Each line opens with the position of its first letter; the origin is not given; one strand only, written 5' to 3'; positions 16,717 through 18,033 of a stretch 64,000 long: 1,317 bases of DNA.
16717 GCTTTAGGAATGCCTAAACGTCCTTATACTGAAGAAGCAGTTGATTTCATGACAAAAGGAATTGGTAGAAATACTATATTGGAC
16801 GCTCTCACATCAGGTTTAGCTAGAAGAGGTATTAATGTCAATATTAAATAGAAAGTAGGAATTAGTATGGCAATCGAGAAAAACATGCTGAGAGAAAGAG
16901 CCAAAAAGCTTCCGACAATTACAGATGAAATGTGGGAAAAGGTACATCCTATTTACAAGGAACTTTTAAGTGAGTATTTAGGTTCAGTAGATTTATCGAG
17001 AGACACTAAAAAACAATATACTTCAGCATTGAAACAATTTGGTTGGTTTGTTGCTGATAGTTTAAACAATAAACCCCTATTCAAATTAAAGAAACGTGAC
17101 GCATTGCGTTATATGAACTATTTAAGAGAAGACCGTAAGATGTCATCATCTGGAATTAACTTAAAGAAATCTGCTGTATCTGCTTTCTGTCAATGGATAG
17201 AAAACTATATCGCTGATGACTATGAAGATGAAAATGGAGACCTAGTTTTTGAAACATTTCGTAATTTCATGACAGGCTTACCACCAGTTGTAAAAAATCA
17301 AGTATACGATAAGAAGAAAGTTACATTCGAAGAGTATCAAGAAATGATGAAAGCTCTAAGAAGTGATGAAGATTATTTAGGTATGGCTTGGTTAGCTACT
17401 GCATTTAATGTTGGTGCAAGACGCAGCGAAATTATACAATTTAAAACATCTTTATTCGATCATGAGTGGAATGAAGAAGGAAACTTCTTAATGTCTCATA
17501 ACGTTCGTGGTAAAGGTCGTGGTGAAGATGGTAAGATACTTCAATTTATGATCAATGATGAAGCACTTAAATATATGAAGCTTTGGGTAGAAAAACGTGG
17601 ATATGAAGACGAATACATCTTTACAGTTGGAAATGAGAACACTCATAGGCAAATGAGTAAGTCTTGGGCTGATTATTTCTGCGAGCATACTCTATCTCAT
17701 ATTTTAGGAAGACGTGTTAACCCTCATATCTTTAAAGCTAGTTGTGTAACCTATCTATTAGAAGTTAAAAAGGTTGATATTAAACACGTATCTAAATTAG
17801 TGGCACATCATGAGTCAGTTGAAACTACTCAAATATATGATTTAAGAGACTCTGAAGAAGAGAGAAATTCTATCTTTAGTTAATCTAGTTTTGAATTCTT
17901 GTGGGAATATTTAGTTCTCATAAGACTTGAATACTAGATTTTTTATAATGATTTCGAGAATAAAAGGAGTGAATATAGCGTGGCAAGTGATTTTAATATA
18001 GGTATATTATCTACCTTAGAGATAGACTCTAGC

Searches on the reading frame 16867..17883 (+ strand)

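Call 21: search_protein_families(library=pfam, proteins=[window:16867-17883:+], max_evalue=0.01)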
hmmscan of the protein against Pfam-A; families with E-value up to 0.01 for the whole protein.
window:16867-17883:+ (338 aa): 3 families
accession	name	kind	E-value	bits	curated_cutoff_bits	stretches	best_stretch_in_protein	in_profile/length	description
PF00589.27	Phage_integrase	-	2.2e-12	47.5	27.1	1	152-325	3-166/172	Phage integrase family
PF13495.12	Phage_int_SAM_4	-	1.2e-09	38.9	27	1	35-112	6-79/85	Phage integrase, N-terminal SAM-like domain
PF02899.23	Phage_int_SAM_1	-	0.0019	18.9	22.3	1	41-111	12-79/83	Phage integrase, N-terminal SAM-like domain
